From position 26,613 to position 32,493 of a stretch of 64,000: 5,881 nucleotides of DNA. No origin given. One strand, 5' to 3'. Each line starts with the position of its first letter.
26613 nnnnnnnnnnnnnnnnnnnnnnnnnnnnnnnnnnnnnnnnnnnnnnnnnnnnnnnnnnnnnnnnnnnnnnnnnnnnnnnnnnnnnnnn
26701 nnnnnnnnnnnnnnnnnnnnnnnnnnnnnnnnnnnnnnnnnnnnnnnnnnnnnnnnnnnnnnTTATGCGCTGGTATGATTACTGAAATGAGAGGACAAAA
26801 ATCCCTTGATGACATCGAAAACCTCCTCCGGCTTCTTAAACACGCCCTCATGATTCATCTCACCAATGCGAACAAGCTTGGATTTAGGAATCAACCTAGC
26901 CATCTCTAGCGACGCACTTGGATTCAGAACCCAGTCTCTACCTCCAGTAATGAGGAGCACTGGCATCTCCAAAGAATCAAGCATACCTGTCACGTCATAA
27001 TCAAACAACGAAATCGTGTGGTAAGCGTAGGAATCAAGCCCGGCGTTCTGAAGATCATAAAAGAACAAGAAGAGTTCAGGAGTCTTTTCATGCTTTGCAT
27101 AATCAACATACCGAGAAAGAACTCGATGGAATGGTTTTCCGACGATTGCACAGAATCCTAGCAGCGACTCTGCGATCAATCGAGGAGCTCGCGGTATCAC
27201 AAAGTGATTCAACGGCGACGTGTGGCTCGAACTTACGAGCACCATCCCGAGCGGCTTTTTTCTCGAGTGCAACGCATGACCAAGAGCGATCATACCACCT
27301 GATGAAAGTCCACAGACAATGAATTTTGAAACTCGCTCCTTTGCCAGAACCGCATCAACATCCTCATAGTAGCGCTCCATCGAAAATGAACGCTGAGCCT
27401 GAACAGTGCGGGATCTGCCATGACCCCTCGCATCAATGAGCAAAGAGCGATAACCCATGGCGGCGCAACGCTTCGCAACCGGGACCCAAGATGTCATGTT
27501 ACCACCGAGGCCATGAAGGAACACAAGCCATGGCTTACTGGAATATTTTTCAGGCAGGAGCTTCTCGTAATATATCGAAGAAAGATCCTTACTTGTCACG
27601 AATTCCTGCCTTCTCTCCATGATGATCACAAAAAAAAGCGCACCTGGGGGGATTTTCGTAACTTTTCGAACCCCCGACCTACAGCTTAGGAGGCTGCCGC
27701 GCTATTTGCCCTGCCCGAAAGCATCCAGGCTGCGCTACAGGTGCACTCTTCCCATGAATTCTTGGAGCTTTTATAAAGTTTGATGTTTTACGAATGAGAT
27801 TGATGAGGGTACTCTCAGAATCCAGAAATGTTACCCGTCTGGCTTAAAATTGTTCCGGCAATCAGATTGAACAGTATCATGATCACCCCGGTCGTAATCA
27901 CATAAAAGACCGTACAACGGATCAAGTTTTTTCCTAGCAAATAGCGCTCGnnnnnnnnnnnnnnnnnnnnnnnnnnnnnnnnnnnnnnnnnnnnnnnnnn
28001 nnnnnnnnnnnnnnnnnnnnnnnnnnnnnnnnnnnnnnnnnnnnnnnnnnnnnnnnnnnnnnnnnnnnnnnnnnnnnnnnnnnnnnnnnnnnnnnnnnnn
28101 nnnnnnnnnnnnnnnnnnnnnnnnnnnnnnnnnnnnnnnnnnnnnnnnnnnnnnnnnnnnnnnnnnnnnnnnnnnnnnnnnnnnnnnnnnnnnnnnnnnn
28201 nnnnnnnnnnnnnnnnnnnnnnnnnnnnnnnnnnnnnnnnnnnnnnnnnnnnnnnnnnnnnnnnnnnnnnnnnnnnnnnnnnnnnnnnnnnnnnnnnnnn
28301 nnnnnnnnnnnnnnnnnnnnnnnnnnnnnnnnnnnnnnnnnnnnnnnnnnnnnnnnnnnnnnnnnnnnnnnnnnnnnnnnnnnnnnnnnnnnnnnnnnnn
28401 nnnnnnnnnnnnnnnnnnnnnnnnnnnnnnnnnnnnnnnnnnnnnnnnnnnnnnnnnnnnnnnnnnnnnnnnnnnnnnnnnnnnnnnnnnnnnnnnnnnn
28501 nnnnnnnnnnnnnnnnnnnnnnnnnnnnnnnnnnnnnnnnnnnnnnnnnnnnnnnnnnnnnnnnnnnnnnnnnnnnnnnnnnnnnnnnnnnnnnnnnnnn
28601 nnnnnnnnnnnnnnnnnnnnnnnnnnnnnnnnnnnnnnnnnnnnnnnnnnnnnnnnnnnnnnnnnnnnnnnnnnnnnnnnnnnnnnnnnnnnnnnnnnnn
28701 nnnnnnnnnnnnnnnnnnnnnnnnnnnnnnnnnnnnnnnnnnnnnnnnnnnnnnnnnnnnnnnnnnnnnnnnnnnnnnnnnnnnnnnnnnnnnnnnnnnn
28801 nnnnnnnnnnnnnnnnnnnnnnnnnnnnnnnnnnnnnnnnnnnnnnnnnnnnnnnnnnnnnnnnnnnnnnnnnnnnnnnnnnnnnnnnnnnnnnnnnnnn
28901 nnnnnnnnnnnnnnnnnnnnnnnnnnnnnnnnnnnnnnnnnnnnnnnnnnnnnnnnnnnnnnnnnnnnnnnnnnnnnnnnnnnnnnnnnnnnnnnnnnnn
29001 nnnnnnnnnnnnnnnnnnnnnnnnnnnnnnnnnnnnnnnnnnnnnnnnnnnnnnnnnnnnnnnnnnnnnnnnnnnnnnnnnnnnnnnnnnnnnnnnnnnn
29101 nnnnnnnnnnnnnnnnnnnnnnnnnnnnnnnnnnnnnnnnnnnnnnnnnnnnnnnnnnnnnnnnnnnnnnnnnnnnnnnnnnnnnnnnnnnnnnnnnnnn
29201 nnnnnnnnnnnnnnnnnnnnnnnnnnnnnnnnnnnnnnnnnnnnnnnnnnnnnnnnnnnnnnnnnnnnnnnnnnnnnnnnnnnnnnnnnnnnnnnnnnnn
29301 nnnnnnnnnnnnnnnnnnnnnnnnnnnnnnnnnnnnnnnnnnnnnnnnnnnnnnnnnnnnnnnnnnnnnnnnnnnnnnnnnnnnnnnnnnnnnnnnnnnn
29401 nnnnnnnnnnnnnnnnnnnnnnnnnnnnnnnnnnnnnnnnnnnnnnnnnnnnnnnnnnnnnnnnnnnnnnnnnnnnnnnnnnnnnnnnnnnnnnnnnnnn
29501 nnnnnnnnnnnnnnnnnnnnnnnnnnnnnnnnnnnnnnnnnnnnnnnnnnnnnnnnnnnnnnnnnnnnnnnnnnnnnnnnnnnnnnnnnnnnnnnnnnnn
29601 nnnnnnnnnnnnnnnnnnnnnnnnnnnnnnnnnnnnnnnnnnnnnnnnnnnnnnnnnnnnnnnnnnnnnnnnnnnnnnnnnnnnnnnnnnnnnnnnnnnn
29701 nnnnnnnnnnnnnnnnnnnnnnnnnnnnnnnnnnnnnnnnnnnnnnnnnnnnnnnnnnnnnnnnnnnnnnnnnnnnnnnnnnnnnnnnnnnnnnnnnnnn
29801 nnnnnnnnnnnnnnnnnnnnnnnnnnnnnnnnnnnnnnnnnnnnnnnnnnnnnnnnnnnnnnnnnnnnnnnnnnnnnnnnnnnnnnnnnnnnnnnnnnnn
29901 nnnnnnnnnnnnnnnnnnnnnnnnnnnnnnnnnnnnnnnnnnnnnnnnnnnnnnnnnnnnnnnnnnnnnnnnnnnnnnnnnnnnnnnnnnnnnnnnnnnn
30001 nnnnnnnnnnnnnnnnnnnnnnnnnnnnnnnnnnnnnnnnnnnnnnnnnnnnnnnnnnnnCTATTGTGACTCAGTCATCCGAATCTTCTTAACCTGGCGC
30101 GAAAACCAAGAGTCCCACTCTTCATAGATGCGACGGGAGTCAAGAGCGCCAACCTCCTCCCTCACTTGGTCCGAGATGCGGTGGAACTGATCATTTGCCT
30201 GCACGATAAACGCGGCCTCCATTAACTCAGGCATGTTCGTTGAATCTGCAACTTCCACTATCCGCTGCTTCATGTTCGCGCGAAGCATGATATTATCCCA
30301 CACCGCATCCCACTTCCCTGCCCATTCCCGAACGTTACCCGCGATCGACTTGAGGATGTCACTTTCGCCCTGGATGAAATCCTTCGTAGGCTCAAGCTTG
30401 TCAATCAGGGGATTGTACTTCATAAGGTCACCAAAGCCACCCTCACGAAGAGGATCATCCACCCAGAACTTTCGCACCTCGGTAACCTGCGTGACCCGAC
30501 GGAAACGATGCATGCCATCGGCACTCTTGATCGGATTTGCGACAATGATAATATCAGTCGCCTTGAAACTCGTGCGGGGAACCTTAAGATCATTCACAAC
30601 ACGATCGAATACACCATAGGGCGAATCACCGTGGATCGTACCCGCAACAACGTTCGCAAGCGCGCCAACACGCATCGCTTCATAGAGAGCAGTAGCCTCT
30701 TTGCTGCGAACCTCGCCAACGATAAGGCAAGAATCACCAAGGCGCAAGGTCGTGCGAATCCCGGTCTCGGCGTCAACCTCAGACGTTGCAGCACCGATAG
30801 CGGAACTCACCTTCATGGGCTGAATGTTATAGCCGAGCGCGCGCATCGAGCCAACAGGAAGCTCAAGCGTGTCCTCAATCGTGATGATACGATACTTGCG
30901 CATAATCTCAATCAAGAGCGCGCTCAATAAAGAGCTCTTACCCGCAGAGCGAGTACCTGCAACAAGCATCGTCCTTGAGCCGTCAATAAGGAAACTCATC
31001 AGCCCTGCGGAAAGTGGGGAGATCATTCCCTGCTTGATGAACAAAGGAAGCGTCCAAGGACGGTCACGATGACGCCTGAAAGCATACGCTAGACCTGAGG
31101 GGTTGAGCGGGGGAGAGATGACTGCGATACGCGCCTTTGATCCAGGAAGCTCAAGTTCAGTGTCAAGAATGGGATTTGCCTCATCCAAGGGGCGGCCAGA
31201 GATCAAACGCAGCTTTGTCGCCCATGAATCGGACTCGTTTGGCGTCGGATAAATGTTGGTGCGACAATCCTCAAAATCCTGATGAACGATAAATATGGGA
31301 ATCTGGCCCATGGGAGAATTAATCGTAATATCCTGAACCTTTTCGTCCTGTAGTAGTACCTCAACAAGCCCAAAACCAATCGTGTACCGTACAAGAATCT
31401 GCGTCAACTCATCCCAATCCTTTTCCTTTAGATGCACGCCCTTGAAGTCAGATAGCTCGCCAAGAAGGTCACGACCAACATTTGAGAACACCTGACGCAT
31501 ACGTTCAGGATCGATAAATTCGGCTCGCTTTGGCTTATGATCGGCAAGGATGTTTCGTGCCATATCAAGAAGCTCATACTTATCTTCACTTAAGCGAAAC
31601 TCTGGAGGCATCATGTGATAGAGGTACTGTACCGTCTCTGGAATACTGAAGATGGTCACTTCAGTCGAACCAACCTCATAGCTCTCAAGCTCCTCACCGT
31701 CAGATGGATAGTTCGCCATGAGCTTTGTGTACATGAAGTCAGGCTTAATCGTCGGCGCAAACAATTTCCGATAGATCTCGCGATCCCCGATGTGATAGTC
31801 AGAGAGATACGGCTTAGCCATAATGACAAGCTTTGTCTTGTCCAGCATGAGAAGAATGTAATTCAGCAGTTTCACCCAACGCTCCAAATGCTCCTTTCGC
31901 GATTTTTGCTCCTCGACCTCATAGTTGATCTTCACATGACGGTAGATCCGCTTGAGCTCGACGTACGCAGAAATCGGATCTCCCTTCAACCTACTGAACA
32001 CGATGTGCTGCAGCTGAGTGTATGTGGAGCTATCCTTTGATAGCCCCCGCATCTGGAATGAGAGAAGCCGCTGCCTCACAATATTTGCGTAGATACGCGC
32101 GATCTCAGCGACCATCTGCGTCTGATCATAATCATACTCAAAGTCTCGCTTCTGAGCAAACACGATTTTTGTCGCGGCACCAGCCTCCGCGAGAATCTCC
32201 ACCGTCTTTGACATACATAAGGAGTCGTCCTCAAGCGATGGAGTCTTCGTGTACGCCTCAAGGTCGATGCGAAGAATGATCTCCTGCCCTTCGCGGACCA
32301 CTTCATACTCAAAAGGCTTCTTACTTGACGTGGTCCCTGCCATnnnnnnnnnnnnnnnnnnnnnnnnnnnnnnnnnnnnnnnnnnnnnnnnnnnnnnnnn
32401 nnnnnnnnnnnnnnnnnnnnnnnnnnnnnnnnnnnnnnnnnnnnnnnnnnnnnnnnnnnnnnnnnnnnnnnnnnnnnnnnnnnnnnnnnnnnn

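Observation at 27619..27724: tRNA-Arg(CCU) with two candidate non-canonical introns (D-loop and T-loop)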

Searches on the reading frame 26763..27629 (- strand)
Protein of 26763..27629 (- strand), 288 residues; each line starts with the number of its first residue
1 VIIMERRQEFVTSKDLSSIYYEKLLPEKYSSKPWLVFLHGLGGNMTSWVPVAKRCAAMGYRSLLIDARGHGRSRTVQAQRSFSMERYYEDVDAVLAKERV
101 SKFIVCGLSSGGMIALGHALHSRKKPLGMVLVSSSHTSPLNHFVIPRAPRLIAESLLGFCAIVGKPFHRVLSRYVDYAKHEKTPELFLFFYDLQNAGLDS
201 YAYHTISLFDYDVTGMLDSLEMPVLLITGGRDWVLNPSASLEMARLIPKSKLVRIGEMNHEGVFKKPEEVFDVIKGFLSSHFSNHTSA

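Call 10: find_encoding_contigs(protein=window:26763-27620:-, flank=3000, max_places=6)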
Protein window:26763-27620:- (285 aa): no gene with exactly this product is on record in the collection.

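Call 11: search_protein_families(library=ncbifam, proteins=[window:26763-27620:-])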
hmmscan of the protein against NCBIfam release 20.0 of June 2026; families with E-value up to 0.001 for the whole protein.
window:26763-27620:- (285 aa): 28 families (the best 25 are shown)
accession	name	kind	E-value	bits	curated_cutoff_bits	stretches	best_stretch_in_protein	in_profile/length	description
TIGR02427.1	protocat_pcaD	equivalog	9.1e-31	107.1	255.85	1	24-275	8-250/251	3-oxoadipate enol-lactonase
NF051488.1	bifunc_PcaDC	exception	1.3e-27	96.9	390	1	28-278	11-253/375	bifunctional 3-oxoadipate enol-lactonase/4-carboxymuconolactone decarboxylase PcaDC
NF051487.1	bifunc_PcaCD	exception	4.5e-22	78.7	430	1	29-276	172-412/413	bifunctional 4-carboxymuconolactone decarboxylase/3-oxoadipate enol-lactonase PcaCD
TIGR03695.1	menH_SHCHC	equivalog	1.6e-20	73.6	208.55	1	29-132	2-105/252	2-succinyl-6-hydroxy-2,4-cyclohexadiene-1-carboxylate synthase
NF008340.0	PRK11126.1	equivalog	1.7e-17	63.5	261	1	24-133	9-113/255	2-succinyl-6-hydroxy-2,4-cyclohexadiene-1-carboxylate synthase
NF045948.1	ProImpepThrmp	equivalog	4.8e-15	55.8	500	2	16-136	14-133/291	proline iminopeptidase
TIGR03056.1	bchO_mg_che_rel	equivalog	2.2e-14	53.1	172.55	1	29-129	28-126/278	alpha/beta fold hydrolase BchO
TIGR03611.1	RutD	equivalog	2.6e-13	49.9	238.5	1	21-129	5-111/258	pyrimidine utilization protein D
TIGR01250.1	pro_imino_pep_2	subfamily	5.3e-13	49.2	167.65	2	204-275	217-287/288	proline iminopeptidase-family hydrolase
TIGR01738.1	bioH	equivalog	5.5e-13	49.1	206.95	1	31-132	6-99/245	pimeloyl-ACP methyl ester esterase BioH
NF050089.1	i_nPHAscl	equivalog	9.1e-13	47.9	300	1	26-134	15-120/288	intracellular short-chain-length polyhydroxyalkanoate depolymerase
NF011457.0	PRK14875.1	equivalog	1.2e-12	47.5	307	1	30-131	133-231/372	acetoin dehydrogenase dihydrolipoyllysine-residue acetyltransferase subunit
NF004514.1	PRK05855.1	equivalog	3.7e-11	42.3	455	1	27-93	20-85/578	SDR family oxidoreductase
NF045945.1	ProImpepLactob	equivalog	5.4e-11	42.5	400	1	20-135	18-134/293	proline iminopeptidase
NF052610.1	macro_16_ester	equivalog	3.7e-10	39.6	420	1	48-138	43-134/281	alpha/beta fold macrolide esterase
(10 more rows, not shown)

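Call 60: find_encoding_contigs(protein=window:26763-27629:-, flank=1500, max_places=5)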
Protein window:26763-27629:- (288 aa): no gene with exactly this product is on record in the collection.

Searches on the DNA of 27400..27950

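Call 4: search_rna_families(source=window, start=27400, end=27950, threshold=evalue, max_evalue=10, show_alignments=5)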
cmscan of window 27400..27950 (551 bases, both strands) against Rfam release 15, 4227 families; matches with E-value up to 10: 2.
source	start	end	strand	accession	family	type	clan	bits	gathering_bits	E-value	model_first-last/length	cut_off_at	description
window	27412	27462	-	RF01129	sR44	Gene; snRNA; snoRNA; CD-box;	-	15.5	45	0.26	1-55/55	no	Small nucleolar RNA sR44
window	27619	27664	+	RF02066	STnc320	Gene; sRNA;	-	13.7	50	9.8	1-55/55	no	Salmonella enterica sRNA STnc320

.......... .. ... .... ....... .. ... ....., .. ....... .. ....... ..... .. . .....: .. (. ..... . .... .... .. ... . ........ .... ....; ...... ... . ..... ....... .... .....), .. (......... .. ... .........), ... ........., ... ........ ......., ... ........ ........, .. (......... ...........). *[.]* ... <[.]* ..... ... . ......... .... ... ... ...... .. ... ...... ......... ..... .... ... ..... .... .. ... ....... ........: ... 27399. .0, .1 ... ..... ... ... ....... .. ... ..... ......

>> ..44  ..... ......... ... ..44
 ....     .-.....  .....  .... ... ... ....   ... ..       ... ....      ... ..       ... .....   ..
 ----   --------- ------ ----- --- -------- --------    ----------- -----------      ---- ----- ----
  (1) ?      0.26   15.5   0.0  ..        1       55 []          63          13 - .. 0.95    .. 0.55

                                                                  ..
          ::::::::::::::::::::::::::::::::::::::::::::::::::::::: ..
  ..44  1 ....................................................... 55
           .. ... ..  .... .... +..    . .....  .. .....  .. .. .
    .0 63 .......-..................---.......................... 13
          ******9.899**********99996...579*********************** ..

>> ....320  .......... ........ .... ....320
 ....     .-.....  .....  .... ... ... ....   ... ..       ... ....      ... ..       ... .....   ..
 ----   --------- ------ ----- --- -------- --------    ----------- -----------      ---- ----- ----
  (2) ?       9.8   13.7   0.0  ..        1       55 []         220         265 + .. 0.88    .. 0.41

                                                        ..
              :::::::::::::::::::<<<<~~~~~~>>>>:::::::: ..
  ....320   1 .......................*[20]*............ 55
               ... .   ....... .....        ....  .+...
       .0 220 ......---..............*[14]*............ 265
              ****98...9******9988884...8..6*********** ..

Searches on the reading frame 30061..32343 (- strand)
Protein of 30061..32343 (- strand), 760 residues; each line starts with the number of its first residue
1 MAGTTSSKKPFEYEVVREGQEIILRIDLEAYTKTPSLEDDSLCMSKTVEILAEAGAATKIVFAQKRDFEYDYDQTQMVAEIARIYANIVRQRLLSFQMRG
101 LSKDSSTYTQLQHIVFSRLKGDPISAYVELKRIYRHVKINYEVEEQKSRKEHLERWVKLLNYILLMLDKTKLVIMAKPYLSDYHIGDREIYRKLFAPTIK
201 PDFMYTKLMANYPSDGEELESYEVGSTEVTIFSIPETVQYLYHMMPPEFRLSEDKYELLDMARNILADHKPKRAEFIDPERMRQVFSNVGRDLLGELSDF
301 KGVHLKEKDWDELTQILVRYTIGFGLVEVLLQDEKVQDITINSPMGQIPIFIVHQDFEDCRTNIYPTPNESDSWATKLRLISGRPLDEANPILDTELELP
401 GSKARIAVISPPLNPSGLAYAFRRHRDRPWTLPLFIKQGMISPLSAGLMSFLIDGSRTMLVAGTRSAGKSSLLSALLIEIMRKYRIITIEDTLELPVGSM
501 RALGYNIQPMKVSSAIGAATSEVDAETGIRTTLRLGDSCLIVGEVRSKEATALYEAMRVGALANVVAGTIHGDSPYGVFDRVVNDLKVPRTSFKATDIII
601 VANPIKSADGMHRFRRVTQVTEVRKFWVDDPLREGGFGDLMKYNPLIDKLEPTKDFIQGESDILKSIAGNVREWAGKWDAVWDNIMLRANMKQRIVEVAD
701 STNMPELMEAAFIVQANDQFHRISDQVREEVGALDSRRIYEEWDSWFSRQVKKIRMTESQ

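Call 11: search_protein_families(library=ncbifam, proteins=[window:30061-32343:-])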
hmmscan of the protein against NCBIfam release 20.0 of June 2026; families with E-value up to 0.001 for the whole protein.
window:30061-32343:- (760 aa): 12 families
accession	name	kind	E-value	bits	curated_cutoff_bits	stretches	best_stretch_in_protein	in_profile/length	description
NF058587.1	archaellum_moto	equivalog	2.2e-35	122.4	550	1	298-698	121-502/527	archaellum flagellar ATPase motor FlaI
TIGR03819.1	heli_sec_ATPase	hypoth_equivalog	1.7e-31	109.6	373.15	1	307-582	35-297/340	TadA family conjugal transfer-associated ATPase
TIGR02782.1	TrbB_P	equivalog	3e-19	69.4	304.55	1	329-625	16-295/303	P-type conjugative transfer ATPase TrbB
TIGR02788.1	VirB11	equivalog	2.2e-17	63.1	249.95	1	331-584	2-264/308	P-type DNA transfer ATPase VirB11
NF010469.0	PRK13894.1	subfamily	1.9e-13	50.4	508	1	379-584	75-266/320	conjugal transfer ATPase TrbB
NF010425.0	PRK13851.1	equivalog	5.2e-13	48.6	461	1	453-631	159-329/344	type IV secretion system protein VirB11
NF053672.1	bindosome_BasE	exception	9e-13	47.8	1000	1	321-610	135-415/512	bindosome assembly system ATPase subunit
NF010407.0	PRK13833.1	subfamily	5.2e-11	42.5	499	1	386-626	77-303/323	conjugal transfer protein TrbB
NF041000.1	ATPase_ComGA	equivalog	1.7e-10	40.4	300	1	457-601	129-260/267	competence type IV pilus ATPase ComGA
NF010475.0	PRK13900.1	equivalog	5.5e-10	38.8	389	1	453-577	157-274/333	type IV secretion system ATPase VirB11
TIGR01420.1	pilT_fam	subfamily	2.9e-07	30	319.1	1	459-584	125-241/343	PilT/PilU family type 4a pilus ATPase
TIGR02533.1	type_II_gspE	equivalog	4.8e-05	22.2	630.25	1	439-583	226-357/486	type II secretion system ATPase GspE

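Call 59: find_encoding_contigs(protein=window:30061-32343:-, flank=2000, max_places=3)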
Protein window:30061-32343:- (760 aa): no gene with exactly this product is on record in the collection.
